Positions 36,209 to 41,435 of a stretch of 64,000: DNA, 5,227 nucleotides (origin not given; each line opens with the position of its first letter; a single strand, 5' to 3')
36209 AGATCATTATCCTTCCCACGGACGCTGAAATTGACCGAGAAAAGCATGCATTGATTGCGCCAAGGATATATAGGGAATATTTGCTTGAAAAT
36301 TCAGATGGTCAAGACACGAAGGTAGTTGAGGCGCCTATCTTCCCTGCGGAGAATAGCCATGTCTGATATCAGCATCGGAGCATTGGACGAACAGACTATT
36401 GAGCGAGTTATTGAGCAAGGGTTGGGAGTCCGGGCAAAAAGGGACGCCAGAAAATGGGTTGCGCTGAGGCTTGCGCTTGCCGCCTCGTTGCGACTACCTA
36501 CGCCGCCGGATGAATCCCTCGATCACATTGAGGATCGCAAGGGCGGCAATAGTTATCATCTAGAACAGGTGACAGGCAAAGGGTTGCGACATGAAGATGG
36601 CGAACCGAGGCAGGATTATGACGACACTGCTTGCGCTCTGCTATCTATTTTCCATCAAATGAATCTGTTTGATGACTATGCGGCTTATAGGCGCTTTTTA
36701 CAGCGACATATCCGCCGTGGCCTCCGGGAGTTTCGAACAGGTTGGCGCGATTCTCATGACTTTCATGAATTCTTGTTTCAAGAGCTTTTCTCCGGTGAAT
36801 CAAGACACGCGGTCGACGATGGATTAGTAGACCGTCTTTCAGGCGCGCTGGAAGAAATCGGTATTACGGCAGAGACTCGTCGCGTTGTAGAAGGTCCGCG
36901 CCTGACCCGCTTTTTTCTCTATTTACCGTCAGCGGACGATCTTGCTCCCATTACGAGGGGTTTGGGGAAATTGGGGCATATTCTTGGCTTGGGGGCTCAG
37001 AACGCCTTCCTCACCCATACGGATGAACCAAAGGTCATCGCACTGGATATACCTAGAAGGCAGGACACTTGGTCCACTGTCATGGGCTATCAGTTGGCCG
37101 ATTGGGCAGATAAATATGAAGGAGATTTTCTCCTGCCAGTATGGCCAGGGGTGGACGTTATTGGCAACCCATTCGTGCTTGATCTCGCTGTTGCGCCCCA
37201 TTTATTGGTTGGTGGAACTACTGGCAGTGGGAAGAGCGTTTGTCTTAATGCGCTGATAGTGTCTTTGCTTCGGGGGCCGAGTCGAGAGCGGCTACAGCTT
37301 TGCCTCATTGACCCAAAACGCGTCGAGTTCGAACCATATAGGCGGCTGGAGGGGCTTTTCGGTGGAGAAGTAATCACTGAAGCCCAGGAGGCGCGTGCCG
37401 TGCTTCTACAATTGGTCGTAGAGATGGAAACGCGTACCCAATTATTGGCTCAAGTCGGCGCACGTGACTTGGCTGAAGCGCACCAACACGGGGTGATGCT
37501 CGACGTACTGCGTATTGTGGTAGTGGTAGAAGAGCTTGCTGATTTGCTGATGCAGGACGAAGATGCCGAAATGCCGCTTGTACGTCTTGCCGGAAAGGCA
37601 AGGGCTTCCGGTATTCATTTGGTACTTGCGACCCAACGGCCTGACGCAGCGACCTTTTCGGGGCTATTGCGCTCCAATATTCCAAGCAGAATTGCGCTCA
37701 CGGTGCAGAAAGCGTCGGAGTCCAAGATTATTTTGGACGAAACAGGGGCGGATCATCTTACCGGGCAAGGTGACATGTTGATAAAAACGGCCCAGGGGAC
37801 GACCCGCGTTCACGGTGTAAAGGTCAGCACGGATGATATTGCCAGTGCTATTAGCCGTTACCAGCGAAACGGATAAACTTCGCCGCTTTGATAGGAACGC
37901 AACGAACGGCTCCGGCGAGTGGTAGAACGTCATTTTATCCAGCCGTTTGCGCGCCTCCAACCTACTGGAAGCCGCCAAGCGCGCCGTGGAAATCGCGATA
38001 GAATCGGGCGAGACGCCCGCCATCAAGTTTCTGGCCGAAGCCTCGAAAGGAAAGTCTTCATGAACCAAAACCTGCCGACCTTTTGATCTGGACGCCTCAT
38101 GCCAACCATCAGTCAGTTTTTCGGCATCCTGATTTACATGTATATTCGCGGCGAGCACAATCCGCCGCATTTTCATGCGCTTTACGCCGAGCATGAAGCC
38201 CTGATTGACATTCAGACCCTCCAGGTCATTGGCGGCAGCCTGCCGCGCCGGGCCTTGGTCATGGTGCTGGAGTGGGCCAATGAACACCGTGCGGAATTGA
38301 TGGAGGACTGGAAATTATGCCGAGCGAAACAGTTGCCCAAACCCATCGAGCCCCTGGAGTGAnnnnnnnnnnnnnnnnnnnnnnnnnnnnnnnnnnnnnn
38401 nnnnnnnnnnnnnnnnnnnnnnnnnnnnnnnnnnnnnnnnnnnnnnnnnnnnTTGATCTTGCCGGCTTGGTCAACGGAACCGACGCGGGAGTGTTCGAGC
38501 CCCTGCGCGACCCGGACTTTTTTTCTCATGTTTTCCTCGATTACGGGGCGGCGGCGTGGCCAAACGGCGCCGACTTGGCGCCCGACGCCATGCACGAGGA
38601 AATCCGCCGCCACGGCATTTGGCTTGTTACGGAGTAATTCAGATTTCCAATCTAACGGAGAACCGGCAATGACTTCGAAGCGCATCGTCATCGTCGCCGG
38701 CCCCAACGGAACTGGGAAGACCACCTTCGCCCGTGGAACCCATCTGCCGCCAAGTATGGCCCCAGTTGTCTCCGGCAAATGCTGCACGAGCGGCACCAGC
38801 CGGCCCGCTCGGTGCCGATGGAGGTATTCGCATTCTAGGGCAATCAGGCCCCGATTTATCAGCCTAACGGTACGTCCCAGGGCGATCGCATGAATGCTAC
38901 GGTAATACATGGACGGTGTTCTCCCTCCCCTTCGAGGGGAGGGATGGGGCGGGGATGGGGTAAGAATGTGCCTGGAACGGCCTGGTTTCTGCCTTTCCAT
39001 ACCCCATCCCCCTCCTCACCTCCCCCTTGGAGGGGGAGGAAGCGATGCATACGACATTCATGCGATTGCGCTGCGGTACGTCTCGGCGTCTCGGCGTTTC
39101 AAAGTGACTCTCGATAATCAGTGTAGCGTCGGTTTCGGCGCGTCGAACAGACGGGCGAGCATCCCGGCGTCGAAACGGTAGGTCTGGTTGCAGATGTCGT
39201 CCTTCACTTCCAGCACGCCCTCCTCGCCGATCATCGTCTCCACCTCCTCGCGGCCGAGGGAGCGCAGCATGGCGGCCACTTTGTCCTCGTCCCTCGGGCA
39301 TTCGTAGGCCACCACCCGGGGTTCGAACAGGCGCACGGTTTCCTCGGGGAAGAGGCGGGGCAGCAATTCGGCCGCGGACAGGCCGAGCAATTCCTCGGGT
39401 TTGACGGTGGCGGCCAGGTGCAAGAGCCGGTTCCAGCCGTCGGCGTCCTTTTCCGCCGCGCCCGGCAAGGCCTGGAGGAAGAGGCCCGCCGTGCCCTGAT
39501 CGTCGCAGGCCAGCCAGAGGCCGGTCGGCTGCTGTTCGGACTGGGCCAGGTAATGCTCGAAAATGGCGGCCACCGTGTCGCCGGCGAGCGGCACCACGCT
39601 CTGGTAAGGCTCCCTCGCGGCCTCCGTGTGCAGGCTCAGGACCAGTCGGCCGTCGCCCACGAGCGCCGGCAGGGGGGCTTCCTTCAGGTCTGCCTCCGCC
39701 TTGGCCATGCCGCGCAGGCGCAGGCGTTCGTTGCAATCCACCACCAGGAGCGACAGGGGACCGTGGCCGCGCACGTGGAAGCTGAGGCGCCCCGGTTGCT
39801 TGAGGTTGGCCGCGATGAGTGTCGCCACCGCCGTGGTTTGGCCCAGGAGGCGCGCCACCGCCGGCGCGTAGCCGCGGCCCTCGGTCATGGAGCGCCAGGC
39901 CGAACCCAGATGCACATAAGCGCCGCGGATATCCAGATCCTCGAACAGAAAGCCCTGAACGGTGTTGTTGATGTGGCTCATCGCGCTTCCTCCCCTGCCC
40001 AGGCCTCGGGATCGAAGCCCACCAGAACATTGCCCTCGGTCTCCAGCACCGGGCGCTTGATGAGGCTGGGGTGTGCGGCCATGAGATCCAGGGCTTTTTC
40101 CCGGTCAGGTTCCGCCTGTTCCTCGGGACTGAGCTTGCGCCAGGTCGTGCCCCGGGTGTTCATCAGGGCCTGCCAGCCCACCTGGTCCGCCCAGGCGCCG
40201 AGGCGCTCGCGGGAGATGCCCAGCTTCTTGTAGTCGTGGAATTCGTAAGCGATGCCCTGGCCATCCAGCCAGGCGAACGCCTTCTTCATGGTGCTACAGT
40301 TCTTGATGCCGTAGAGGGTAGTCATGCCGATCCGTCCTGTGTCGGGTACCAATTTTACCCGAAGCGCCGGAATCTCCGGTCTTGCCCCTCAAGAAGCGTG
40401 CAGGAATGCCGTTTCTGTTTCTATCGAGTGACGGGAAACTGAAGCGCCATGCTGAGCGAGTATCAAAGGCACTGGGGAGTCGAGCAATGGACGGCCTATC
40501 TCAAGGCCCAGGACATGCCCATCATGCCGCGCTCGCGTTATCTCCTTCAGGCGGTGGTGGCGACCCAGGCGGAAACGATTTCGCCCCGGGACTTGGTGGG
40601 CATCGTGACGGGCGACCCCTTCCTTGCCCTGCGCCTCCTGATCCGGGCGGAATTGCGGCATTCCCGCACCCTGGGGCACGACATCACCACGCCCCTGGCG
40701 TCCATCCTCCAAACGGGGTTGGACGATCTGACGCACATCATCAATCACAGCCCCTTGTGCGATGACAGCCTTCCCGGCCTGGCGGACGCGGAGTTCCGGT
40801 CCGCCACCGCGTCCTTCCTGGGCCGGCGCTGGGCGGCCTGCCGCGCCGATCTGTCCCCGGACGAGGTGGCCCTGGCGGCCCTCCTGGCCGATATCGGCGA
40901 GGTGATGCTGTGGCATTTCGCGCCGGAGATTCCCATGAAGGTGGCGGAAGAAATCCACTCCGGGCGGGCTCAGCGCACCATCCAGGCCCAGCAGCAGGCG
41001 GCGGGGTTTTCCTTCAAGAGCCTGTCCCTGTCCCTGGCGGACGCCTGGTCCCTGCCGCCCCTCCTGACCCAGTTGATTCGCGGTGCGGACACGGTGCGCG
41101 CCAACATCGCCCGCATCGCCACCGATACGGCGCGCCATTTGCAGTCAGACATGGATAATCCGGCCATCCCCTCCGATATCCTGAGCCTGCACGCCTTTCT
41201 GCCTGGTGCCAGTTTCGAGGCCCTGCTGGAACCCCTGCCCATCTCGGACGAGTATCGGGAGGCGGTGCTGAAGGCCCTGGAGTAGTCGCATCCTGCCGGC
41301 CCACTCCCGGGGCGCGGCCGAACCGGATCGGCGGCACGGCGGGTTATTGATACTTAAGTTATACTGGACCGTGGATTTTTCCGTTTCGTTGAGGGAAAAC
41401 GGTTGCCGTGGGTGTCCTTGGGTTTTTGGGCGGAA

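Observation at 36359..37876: Predicted fusion of a DndE-like nicked-DNA-binding domain to an FtsK/SpoIIIE hexameric DNA pump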

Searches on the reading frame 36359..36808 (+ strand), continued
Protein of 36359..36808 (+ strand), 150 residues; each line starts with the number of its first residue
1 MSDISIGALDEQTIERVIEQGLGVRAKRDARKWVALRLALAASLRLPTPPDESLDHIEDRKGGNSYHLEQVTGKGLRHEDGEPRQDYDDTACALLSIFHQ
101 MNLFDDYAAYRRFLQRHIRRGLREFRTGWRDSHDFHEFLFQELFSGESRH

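Call 81: find_homologous_proteins(query=A4, max_evalue=1e-10)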
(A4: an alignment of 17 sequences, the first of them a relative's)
Query A4 (17 sequences) (502 aa, profile of the alignment): 7941 proteins with E <= 1e-10 among 8000 candidates; the best 120 are listed.
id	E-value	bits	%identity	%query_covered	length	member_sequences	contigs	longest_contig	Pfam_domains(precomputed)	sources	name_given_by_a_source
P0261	3.2e-194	664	36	98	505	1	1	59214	PF01935.24,PF13401.13,PF01580.25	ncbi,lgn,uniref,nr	ncbi:hypothetical protein CCZ01_06165 [Helicobacter monodelphidis]|uniref:FtsK/SpoIIIE domain-contai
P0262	1.5e-193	662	38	98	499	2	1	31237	PF01935.24,PF13401.13,PF01580.25,PF25199.2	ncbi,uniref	ncbi:FtsK/SpoIIIE domain-containing protein [Helicobacter himalayensis]|uniref:FtsK/SpoIIIE domain-c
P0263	5.9e-190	650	38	99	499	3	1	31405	PF01935.24,PF13401.13,PF20703.4,PF01580.25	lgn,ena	-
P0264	7.4e-189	647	37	99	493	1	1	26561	PF01935.24,PF13401.13,PF12846.14,PF01580.25,PF25199.2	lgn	-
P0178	5.6e-187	640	100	100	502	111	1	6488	PF01935.24,PF13401.13,PF12846.14,PF01580.25,PF25199.2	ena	-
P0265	3.8e-184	631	38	94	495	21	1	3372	PF01935.24,PF01580.25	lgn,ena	-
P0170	1.4e-182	626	45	100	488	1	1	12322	PF01935.24,PF04665.19,PF13401.13,PF01580.25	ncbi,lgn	-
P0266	4.0e-181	621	34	99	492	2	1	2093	PF04665.19,PF01580.25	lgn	-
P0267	1.2e-180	619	74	100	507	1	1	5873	PF01935.24,PF12846.14,PF01580.25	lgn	-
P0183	1.3e-180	619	49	100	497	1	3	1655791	PF01935.24,PF01580.25,PF01637.25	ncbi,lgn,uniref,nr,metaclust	ncbi:FtsK/SpoIIIE domain-containing protein [Campylobacter corcagiensis]|uniref:DUF87 domain-contain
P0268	9.9e-180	616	34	99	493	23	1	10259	PF04665.19,PF13401.13,PF01580.25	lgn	-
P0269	5.2e-178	611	75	100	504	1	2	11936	PF01935.24,PF12846.14,PF01580.25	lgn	-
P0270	7.1e-176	604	80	100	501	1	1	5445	PF01935.24,PF13401.13,PF12846.14,PF01580.25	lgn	-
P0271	3.9e-174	598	34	98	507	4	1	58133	PF01580.25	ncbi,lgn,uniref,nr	ncbi:FtsK/SpoIIIE domain-containing protein [Campylobacter troglodytis]|uniref:FtsK/SpoIIIE domain-c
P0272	1.5e-173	596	36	96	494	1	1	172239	PF01935.24,PF13401.13,PF01580.25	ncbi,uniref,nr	uniref:FtsK domain-containing protein n=1 Tax=uncultured Helicobacter sp. TaxID=175537 RepID=A0A650E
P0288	5.6e-119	416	33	99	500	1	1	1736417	PF01580.25,PF08870.18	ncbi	-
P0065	2.3e-118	414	33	95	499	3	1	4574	PF17854.7,PF01580.25,PF08870.18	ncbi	-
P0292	3.9e-114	400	32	99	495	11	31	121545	PF01935.24,PF13401.13,PF20703.4,PF01580.25,PF08870.18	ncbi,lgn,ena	-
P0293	6.6e-113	396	34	99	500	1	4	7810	PF01935.24,PF01580.25,PF08870.18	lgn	-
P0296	2.4e-110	388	33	95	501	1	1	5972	PF01580.25,PF08870.18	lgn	-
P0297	6.4e-110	386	32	99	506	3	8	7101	PF01580.25,PF08870.18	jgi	jgi:DNA segregation ATPase FtsK/SpoIIIE, S-DNA-T family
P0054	1.6e-108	382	33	99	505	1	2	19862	PF01580.25,PF08870.18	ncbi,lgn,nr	ncbi:MAG: DndE family protein [Desulfosarcina sp.]|nr:DndE family protein [Desulfosarcina sp.] MBC27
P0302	2.3e-96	342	30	95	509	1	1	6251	PF01935.24,PF12846.14,PF01580.25,PF08870.18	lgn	-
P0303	5.8e-96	340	30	99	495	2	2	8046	PF01935.24,PF01580.25,PF08870.18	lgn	-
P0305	1.4e-88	316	30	88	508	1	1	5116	PF17854.7,PF01580.25,PF08870.18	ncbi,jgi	jgi:S-DNA-T family DNA segregation ATPase FtsK/SpoIIIE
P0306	2.5e-86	308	31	79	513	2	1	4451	PF01580.25,PF08870.18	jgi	jgi:DNA segregation ATPase FtsK/SpoIIIE, S-DNA-T family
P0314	4.5e-84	301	35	78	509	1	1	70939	PF01580.25,PF08870.18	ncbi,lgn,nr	ncbi:MAG: FtsK/SpoIIIE domain-containing protein [Gallionella sp.]|nr:FtsK/SpoIIIE domain-containing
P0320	1.1e-80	290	33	79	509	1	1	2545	PF01580.25,PF08870.18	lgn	-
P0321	1.2e-80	290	30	91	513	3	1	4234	PF01580.25,PF08870.18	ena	-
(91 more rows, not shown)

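Call 82: find_encoding_contigs(protein=P0188, flank=7000, max_places=1)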
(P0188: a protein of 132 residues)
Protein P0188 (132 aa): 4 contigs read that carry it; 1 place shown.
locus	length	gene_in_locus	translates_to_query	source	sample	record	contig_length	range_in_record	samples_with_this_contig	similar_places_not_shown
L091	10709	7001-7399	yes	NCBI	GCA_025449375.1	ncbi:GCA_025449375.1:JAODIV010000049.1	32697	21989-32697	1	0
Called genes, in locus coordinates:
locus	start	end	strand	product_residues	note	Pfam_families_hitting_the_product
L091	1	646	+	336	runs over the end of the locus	PF01075:Glyco_transf_9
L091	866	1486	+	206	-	-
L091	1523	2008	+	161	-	PF13505:OMP_b-brl (weak), PF03922:OmpW (weak)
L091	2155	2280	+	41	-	-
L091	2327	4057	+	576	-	PF03235:GmrSD_N, PF07510:GmrSD_C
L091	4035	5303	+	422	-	PF01507:PAPS_reduct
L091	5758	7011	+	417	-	-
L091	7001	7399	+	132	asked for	PF08870:DndE (weak)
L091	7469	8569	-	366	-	PF03150:CCP_MauG, PF00034:Cytochrom_C (weak)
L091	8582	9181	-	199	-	PF00578:AhpC-TSA, PF08534:Redoxin, PF10417:1-cysPrx_C (weak)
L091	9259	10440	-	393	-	PF00155:Aminotran_1_2, PF01041:DegT_DnrJ_EryC1 (weak)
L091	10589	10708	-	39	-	?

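Call 83: find_encoding_contigs(protein=P0190, flank=7000, max_places=1)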
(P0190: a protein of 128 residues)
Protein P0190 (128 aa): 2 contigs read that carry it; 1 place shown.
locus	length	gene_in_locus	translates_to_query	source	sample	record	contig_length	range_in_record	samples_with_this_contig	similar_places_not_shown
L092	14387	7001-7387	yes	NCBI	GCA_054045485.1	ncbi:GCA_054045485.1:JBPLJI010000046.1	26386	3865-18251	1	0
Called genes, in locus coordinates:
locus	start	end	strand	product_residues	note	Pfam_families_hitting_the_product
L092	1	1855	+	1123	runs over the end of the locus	PF00370:FGGY_N (faint), PF01869:BcrAD_BadFG, PF09989:DUF2229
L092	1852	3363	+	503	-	-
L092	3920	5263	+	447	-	PF01507:PAPS_reduct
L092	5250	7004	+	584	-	PF02463:SMC_N, PF13175:AAA_15 (weak), PF13476:AAA_23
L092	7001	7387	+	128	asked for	PF08870:DndE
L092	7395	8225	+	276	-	-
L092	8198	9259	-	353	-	-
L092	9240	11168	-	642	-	PF14072:DndB (faint)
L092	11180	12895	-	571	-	PF03235:GmrSD_N, PF07510:GmrSD_C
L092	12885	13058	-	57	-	-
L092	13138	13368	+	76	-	-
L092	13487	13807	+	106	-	PF18032:FRP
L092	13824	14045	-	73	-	-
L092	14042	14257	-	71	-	PF13783:DUF4177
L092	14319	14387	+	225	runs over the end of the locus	PF00072:Response_reg, PF00486:Trans_reg_C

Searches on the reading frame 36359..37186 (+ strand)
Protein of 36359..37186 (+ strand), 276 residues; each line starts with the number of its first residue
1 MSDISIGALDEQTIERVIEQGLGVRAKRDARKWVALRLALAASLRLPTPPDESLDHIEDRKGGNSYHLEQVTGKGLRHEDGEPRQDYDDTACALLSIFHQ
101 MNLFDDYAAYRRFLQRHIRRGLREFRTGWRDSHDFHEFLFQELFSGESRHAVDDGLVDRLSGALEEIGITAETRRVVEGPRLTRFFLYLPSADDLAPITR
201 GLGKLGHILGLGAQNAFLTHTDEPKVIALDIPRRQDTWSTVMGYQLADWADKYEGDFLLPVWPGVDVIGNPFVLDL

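Call 66: search_dna_similar(query=window:36359-37186:+, collection=plasmids, mode=protein, max_evalue=0.001, max_rows=25)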
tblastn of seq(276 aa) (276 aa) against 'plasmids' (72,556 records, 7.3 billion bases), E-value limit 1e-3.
Records with a match: 6; places in all: 6; records where one place covers at least 80% of the query: 2.
Best place of each record, by identity: <60% 6.
By first word of the organism name: Rhizobium 3; Mesorhizobium 1; Aureimonas 1; Burkholderia 1.
By predicted mobility (MOB-suite, as given by PLSDB): non-mobilizable 4; mobilizable 1; conjugative 1.
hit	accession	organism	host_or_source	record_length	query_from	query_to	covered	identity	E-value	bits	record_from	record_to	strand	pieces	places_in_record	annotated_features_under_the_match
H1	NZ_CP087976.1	Rhizobium sp. RCAM05350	cell culture,fouling of walls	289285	1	276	99%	33.3%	5e-14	103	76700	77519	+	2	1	FtsK/SpoIIIE domain-containing protein | hypothetical protein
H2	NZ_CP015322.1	Mesorhizobium amorphae CCNWGS0123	Robinia pseudoacacia,cell culture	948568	1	276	100%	31.4%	3e-19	94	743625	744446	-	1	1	FtsK/SpoIIIE domain-containing protein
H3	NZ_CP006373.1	Aureimonas sp. AU20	-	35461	104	276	63%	30.6%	2e-13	77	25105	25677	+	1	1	DNA translocase FtsK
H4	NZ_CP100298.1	Burkholderia glumae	cell culture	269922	96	276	66%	26.6%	5e-8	61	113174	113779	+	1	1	DNA translocase FtsK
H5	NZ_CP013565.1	Rhizobium phaseoli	Phaseolus vulgaris,Whole ...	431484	110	276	61%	28.6%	1e-6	57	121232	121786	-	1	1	DNA translocase FtsK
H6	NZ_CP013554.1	Rhizobium phaseoli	Phaseolus vulgaris,Whole ...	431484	110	276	61%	28.6%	1e-6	57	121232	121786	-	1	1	DNA translocase FtsK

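Call 67: get_annotated_region(hit=H2, flank=8000)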
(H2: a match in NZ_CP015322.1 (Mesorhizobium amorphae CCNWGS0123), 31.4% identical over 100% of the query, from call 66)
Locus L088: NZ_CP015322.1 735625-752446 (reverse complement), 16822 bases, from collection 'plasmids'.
description: Mesorhizobium amorphae CCNWGS0123 plasmid pM0123d, complete sequence
organism: Mesorhizobium amorphae CCNWGS0123 (NCBI taxid 1082933)
taxonomy: Bacteria; Pseudomonadota; Alphaproteobacteria; Hyphomicrobiales; Phyllobacteriaceae; Mesorhizobium; Mesorhizobium amorphae; Mesorhizobium amorphae CCNWGS0123
host: -; source: Robinia pseudoacacia,cell culture; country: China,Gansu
typing (MOB-suite, as given by PLSDB): non-mobilizable; mating-pair formation MPF_T
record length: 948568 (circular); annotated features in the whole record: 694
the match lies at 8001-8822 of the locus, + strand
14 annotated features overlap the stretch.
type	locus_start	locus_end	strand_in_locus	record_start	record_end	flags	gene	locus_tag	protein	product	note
CDS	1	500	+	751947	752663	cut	-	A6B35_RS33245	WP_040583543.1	SMC-Scp complex subunit ScpB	-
CDS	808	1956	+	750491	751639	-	-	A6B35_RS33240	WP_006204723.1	cysteine desulfurase family protein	-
CDS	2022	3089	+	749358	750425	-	dndC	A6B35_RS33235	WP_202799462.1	DNA phosphorothioation system sulfurtransferase DndC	-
CDS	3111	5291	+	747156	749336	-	-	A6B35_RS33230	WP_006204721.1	AAA family ATPase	GO:0006302 - double-strand break repair [Evidence IEA]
CDS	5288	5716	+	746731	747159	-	-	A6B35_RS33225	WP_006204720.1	DndE family protein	-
CDS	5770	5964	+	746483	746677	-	-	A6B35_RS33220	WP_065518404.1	DNA modification system-associated small protein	-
CDS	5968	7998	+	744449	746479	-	-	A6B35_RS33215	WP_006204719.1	AAA family ATPase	GO:0006302 - double-strand break repair [Evidence IEA]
CDS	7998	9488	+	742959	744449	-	-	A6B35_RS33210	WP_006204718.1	FtsK/SpoIIIE domain-containing protein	-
CDS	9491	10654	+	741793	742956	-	-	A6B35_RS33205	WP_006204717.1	AAA family ATPase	-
CDS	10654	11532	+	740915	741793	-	-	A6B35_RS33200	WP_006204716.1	hypothetical protein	-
CDS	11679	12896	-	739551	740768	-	-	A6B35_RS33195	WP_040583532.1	DNA phosphorothioation-associated DGQHR protein 1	-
CDS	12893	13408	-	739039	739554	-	-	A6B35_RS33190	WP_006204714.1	hypothetical protein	-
CDS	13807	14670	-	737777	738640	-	-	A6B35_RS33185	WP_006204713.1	DUF3800 domain-containing protein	-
CDS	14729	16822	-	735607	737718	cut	-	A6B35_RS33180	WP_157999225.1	helix-turn-helix transcriptional regulator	-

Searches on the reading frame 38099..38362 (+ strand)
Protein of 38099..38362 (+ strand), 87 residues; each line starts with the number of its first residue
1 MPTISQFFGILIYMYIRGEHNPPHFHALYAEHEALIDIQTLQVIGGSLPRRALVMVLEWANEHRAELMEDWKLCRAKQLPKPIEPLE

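Call 36: search_protein_families(library=pfam, proteins=[window:38099-38362:+], max_evalue=0.1)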
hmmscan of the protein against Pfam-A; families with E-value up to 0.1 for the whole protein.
window:38099-38362:+ (87 aa): 2 families
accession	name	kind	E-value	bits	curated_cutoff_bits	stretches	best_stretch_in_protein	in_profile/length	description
PF13711.11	DUF4160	-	2e-23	82.8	23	1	9-72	1-65/65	Domain of unknown function (DUF4160)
PF06707.17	DUF1194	-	0.095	12.4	27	0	33-77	30-74/206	Protein of unknown function (DUF1194)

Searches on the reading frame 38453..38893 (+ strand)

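Call 36: search_protein_families(library=pfam, proteins=[window:38453-38893:+], max_evalue=0.1)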
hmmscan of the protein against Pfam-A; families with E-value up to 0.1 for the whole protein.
window:38453-38893:+ (146 aa): 11 families
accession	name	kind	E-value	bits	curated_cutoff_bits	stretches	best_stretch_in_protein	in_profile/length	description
PF13191.12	AAA_16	-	0.015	16.2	32.6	1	74-110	22-60/167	AAA ATPase domain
PF20720.3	nSTAND3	-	0.023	14.8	27.2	1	73-94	14-35/155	Novel STAND NTPase 3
PF02562.22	PhoH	-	0.025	14.5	27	1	66-93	9-36/205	PhoH-like protein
PF13476.12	AAA_23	-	0.034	15.2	27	1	75-92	18-35/201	AAA domain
PF13479.12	AAA_24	-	0.034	14.4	27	1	76-94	2-20/195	AAA domain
PF13401.12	AAA_22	-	0.046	14.5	27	1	75-94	4-23/130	AAA domain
PF05729.18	NACHT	-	0.05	13.9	26.7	1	77-94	1-18/167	NACHT domain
PF13604.12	AAA_30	-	0.059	13.5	27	1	73-94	14-36/191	AAA domain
PF00158.32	Sigma54_activat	-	0.076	13.1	20.2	1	71-98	17-44/168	Sigma-54 interaction domain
PF13481.12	AAA_25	-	0.09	12.8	27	1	72-93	29-50/195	AAA domain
PF06745.19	ATPase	-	0.096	12.5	26.6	0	74-93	17-36/231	KaiC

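Call 37: search_protein_families(library=padloc, proteins=[window:38453-38893:+], max_evalue=0.1)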
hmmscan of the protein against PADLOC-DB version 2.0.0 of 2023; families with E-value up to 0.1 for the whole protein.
window:38453-38893:+ (146 aa): 16 families
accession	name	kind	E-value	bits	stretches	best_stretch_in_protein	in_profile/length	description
PDLC04140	mad8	-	0.00088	16.9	1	73-95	24-46/314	mads_8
PDLC02981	AriAB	-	0.0022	14.8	1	75-91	22-38/694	-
PDLC03865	LmuB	-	0.0022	14.2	1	75-92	30-47/1007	-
PDLC02668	DndD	-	0.0032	14.5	1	56-97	11-51/659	DndD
PDLC04790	PDC-S01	-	0.0044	13.8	1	67-95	18-46/422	-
PDLC00915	TRIP13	-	0.0048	14.3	1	78-98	65-83/302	TRIP13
PDLC02756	PbeC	-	0.0051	13.9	1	55-94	10-49/643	PbeC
PDLC02914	ATPase-Toprim_I-B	-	0.0057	13.9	1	74-99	23-48/443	-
PDLC03859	LmuB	-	0.0069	13.6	1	75-92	23-40/611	-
PDLC02663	DndD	-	0.018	11.9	1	64-92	19-49/675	DndD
PDLC05079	PDC-S73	-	0.034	10.9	1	72-94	187-209/752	-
PDLC03924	MkoC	-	0.036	10.1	1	72-92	262-282/1136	-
PDLC04135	mad3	-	0.045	11.3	1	76-98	22-44/374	mads_3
PDLC03920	MkoA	-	0.065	9.4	1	72-93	627-648/1112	-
PDLC04886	PDC-S06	-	0.092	9.5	0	73-94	22-43/727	-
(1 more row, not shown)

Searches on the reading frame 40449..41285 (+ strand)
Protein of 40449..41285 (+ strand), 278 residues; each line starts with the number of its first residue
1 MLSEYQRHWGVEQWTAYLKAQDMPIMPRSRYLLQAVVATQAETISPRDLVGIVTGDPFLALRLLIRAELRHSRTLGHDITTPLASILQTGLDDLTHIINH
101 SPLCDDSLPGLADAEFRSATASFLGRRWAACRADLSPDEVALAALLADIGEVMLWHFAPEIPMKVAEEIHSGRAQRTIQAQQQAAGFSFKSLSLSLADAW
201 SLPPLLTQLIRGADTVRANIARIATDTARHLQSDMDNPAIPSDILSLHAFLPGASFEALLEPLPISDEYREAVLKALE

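Call 5: search_protein_families(library=padloc, proteins=[window:40449-41285:+], max_evalue=0.01)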
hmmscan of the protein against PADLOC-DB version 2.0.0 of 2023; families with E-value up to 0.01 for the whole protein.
window:40449-41285:+ (278 aa): 0 families

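Call 6: search_protein_families(library=pfam, proteins=[window:40449-41285:+], max_evalue=0.01)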
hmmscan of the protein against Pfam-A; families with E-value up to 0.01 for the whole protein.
window:40449-41285:+ (278 aa): 1 family
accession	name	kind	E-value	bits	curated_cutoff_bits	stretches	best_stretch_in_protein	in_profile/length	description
PF08668.18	HDOD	-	3.6e-12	46.6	22.9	1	40-211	16-191/196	HDOD domain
